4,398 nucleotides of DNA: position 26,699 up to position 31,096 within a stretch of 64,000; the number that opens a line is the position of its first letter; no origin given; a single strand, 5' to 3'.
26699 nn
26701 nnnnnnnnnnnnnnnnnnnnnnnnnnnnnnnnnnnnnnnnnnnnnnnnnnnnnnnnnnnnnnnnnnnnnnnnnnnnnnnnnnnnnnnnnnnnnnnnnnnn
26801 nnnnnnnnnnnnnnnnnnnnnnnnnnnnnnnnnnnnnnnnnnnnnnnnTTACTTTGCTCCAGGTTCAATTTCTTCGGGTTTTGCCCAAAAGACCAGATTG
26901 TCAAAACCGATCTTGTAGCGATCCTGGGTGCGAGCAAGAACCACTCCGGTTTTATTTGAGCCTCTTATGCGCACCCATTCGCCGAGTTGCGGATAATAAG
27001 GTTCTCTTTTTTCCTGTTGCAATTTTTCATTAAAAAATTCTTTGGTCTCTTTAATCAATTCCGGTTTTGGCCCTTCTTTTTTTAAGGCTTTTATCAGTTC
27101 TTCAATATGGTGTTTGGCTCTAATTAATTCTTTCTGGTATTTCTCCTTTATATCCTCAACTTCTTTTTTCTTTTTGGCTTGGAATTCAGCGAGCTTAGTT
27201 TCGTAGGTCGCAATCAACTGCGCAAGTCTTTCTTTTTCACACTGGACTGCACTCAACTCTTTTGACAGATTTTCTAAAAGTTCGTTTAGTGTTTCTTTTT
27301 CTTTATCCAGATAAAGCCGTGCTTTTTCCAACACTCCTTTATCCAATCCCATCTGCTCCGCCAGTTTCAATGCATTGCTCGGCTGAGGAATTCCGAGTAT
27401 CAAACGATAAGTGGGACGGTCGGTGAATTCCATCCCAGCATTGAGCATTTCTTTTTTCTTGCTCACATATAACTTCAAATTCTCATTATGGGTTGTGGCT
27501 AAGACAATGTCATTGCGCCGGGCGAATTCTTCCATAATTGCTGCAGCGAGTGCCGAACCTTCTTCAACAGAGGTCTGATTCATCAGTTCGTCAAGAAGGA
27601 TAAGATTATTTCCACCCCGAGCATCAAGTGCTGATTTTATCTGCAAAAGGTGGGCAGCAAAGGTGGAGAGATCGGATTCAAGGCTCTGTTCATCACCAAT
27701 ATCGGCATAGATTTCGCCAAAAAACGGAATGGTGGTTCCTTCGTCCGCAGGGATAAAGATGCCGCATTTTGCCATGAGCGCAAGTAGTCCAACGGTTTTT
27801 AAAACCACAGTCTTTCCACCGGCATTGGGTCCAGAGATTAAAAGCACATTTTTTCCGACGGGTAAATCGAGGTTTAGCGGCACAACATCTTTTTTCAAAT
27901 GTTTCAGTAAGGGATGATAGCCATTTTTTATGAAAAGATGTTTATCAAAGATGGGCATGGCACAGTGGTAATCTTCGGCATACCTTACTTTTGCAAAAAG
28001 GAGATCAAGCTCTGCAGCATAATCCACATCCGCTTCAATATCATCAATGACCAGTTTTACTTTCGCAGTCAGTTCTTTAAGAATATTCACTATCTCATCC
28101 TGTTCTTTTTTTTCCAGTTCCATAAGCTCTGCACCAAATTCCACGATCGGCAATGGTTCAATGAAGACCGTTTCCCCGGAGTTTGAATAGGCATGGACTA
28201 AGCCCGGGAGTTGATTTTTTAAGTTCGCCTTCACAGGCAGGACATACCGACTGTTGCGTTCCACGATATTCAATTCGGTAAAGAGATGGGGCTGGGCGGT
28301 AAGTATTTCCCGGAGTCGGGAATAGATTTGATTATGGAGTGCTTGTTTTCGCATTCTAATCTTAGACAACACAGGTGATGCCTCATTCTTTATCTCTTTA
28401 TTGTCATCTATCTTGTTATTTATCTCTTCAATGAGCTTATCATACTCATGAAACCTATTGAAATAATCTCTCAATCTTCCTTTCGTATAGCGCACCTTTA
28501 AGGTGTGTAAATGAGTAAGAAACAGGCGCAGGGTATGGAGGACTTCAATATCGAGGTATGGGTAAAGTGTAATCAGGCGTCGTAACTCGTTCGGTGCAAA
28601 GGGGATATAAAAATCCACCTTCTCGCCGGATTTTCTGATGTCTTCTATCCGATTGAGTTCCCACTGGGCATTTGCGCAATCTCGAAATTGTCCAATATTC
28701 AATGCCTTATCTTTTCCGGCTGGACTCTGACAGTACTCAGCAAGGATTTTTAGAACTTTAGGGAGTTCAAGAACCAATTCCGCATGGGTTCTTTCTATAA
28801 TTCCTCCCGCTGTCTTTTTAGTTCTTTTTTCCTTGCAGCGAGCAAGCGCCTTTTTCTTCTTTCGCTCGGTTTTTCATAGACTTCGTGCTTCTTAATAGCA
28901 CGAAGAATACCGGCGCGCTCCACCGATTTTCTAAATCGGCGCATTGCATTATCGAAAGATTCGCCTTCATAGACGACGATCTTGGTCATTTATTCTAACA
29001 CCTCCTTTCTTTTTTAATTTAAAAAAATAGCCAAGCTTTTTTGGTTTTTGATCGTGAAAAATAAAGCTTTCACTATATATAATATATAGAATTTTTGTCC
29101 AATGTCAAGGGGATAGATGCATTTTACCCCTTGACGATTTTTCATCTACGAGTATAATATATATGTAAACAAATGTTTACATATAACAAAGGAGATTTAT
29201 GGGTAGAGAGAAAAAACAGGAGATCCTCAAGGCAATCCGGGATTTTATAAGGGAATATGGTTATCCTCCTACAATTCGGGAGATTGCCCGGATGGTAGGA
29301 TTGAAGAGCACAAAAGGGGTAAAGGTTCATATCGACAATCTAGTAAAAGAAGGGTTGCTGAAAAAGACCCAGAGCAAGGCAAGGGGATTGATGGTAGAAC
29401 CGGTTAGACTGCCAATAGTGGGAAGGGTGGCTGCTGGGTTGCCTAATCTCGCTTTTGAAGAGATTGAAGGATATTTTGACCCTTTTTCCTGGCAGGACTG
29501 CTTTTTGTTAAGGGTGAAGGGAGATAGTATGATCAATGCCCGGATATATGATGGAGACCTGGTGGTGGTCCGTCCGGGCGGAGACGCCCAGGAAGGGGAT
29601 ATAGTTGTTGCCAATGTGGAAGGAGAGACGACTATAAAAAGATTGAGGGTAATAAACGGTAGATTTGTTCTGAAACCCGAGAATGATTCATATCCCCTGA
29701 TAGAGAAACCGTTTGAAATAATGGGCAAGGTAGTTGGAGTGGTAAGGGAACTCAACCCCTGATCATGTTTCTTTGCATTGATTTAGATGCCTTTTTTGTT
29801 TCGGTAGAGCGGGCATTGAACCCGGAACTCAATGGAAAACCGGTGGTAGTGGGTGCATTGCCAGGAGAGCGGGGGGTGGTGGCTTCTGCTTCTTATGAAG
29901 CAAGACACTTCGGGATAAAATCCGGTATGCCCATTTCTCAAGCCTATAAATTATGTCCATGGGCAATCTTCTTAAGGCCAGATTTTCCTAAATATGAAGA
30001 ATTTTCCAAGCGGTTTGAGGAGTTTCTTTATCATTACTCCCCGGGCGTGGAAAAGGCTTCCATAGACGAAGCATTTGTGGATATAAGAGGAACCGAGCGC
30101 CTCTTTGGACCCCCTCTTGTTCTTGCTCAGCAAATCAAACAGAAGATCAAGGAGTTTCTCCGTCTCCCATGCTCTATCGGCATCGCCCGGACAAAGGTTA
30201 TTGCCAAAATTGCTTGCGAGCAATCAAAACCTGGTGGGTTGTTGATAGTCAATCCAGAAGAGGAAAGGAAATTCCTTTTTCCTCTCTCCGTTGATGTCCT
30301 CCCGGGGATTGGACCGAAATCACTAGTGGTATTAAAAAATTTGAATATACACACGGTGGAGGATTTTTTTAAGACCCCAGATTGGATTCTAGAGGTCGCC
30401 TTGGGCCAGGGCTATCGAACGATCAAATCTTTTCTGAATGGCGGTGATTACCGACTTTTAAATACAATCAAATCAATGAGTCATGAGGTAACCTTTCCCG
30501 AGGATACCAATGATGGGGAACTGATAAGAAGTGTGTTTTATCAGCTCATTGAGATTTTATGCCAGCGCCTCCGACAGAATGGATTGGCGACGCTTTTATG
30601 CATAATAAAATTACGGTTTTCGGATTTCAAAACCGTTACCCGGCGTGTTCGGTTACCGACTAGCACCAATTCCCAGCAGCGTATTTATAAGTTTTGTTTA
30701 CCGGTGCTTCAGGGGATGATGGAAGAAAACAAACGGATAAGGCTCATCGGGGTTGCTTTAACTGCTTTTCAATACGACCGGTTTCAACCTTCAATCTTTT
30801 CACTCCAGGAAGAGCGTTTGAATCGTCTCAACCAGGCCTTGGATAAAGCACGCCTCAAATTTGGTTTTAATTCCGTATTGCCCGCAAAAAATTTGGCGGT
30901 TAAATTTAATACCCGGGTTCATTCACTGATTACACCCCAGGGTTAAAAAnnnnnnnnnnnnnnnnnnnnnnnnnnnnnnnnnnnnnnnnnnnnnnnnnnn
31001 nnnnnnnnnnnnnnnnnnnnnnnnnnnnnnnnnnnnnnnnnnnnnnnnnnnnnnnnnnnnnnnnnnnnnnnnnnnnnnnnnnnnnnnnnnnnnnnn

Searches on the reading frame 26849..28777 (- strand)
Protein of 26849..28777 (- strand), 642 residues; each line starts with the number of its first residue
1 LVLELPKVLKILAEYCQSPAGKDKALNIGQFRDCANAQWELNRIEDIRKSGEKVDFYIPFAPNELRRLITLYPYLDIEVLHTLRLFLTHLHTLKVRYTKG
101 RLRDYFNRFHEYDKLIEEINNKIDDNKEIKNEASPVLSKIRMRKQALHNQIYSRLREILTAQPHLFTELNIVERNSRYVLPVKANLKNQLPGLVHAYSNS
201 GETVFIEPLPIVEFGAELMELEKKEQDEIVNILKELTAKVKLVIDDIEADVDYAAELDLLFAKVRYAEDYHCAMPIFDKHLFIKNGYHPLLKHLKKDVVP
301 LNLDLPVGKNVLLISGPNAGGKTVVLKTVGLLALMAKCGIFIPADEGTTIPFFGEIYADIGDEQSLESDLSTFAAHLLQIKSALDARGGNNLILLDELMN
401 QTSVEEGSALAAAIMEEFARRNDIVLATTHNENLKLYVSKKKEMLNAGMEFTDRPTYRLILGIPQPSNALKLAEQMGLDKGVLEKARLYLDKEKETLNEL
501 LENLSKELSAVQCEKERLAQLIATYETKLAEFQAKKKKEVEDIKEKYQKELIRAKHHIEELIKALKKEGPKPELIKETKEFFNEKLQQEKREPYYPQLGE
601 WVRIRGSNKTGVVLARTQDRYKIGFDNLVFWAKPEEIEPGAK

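Call 35: search_protein_families(library=pfam, proteins=[window:26849-28777:-], max_evalue=0.00001)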
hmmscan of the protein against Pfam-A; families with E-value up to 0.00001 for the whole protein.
window:26849-28777:- (642 aa): 1 family
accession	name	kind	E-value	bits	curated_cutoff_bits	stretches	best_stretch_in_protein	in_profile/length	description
PF00488.27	MutS_V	-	1.6e-27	97.1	30.2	1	313-489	2-183/188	MutS domain V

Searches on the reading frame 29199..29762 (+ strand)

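Call 35: search_protein_families(library=pfam, proteins=[window:29199-29762:+], max_evalue=0.00001)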
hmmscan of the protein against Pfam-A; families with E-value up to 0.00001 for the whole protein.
window:29199-29762:+ (187 aa): 2 families
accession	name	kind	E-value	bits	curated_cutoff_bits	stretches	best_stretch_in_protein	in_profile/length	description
PF00717.28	Peptidase_S24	-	1.3e-27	96.2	23.3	1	72-179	1-116/116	Peptidase S24-like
PF01726.22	LexA_DNA_bind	-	3.1e-16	59.3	23.7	1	5-63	7-65/65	LexA DNA binding domain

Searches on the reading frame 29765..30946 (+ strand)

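Call 36: search_protein_families(library=pfam, proteins=[window:29765-30946:+], max_evalue=0.00001)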
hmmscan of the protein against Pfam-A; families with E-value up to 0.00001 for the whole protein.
window:29765-30946:+ (393 aa): 2 families
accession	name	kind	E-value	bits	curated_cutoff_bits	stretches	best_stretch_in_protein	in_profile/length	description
PF00817.25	IMS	-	4.2e-52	176.4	23.2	1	5-152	1-148/148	impB/mucB/samB family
PF11799.13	IMS_C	-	2.5e-22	79.8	20.7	1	236-336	2-100/109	impB/mucB/samB family C-terminal domain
